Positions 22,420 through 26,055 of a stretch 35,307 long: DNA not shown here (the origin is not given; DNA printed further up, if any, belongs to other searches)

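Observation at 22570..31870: Mosaic paralogs: constant 1.44-kb secretion/stalk module and a conserved 5' patch flanking a divergent head region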

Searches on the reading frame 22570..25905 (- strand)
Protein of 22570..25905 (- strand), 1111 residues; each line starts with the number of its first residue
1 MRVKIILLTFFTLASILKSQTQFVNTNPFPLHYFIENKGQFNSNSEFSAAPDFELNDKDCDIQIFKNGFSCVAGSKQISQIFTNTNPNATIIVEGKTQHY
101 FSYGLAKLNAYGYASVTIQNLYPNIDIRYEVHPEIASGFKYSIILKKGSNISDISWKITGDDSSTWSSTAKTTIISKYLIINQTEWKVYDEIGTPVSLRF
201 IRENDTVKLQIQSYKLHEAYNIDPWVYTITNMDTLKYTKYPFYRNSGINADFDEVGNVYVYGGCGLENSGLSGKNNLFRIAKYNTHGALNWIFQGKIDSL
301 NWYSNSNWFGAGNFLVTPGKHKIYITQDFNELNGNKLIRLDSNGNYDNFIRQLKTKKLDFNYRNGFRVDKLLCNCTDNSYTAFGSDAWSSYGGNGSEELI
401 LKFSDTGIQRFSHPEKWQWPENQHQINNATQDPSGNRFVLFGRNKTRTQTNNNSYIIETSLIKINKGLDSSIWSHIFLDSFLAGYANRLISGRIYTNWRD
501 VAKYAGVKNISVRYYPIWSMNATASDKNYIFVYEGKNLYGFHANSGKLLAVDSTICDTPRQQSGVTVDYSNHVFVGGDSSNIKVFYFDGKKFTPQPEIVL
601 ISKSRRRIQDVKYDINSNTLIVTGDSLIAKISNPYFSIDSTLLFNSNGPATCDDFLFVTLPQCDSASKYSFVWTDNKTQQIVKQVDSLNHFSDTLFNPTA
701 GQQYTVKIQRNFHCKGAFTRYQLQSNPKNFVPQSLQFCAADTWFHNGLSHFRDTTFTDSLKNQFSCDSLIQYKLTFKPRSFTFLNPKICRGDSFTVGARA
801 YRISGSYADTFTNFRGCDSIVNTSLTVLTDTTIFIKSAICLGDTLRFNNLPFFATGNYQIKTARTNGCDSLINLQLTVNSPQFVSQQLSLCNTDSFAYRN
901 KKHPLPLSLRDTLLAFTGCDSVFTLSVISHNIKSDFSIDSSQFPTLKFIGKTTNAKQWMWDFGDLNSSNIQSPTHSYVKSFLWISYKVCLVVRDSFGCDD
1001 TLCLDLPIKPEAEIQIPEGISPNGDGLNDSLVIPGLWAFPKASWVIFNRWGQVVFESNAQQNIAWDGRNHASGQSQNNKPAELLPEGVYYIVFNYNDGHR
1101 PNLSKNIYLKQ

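Call 5: search_protein_families(library=pfam, proteins=[window:22570-25905:-], max_evalue=0.01)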
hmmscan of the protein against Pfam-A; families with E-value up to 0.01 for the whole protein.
window:22570-25905:- (1111 aa): 3 families
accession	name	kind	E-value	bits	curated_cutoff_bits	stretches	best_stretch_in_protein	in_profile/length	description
PF13585.12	CHU_C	-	3.4e-18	66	27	1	1014-1102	1-79/86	CHU_C Type IX secretion signal domain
PF25778.1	DUF7948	-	3.8e-17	63.5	27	1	34-225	1-214/214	Domain of unknown function (DUF7948)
PF18911.6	PKD_4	-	1.5e-06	28.6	27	1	952-1000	31-76/85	PKD domain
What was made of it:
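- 22570..25905 (-): Gene A, 1111 aa: signal peptide, DUF7948, beta-propeller, Cys-repeat stalk, PKD_4, CHU_C (T9SS type B CTD). Pfam DUF7948 63.5 bits, PKD_4 28.6, CHU_C 66 (call 5).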

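Call 6: search_protein_families(library=ncbifam, proteins=[window:22570-25905:-], max_evalue=0.01)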
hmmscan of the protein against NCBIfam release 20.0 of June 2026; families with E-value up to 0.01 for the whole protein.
window:22570-25905:- (1111 aa): 1 family
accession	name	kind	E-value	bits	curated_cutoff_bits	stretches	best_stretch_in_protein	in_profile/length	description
TIGR04131.1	Bac_Flav_CTERM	domain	2.2e-08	34.1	35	1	1014-1070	1-56/85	T9SS type B sorting domain-containing protein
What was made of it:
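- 22570..25905 (-): TIGR04131 34.1 bits, just under the cut-off of 35 (call 6).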

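Call 29: find_encoding_contigs(protein=window:22570-25905:-, flank=10000, max_places=6)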
Protein window:22570-25905:- (1111 aa): 3 contigs read that carry it; 2 places shown.
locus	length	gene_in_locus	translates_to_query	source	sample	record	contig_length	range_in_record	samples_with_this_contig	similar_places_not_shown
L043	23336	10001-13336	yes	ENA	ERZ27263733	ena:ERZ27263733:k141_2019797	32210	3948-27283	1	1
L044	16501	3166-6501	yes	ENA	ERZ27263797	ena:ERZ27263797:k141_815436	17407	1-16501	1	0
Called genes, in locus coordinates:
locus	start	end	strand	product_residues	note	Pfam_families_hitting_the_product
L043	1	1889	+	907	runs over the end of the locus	PF16078:2-oxogl_dehyd_N, PF00676:E1_dh, PF02779:Transket_pyr, PF16870:OxoGdeHyase_C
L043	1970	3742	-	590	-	PF13585:CHU_C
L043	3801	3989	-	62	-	PF13518:HTH_28 (weak)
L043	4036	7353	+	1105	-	PF25778:DUF7948, PF18911:PKD_4 (weak), PF13585:CHU_C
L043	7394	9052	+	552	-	-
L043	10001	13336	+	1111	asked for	PF25778:DUF7948, PF18911:PKD_4 (weak), PF13585:CHU_C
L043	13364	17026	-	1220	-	PF25778:DUF7948, PF13585:CHU_C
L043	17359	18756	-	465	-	PF01938:TRAM, PF05958:tRNA_U5-meth_tr, PF02475:TRM5-TYW2_MTfase (faint), PF13847:Methyltransf_31, PF13649:Methyltransf_25 (weak)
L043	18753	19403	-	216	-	PF03190:Thioredox_DsbH, PF13899:Thioredoxin_7, PF13098:Thioredoxin_2 (weak)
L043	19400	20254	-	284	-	PF02749:QRPTase_N, PF01729:QRPTase_C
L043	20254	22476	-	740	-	PF04231:Endonuclease_1, PF18962:Por_Secre_tail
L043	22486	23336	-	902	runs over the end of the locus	PF13715:CarbopepD_reg_2, PF07715:Plug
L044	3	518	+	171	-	?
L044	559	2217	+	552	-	-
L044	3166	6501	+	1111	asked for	PF25778:DUF7948, PF18911:PKD_4 (weak), PF13585:CHU_C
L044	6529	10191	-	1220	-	PF25778:DUF7948, PF13585:CHU_C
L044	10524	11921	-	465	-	PF01938:TRAM, PF05958:tRNA_U5-meth_tr, PF02475:TRM5-TYW2_MTfase (faint), PF13847:Methyltransf_31, PF13649:Methyltransf_25 (weak)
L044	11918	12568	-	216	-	PF03190:Thioredox_DsbH, PF13899:Thioredoxin_7, PF13098:Thioredoxin_2 (weak)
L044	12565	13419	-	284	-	PF02749:QRPTase_N, PF01729:QRPTase_C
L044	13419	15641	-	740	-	PF04231:Endonuclease_1, PF18962:Por_Secre_tail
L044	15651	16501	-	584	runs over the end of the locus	?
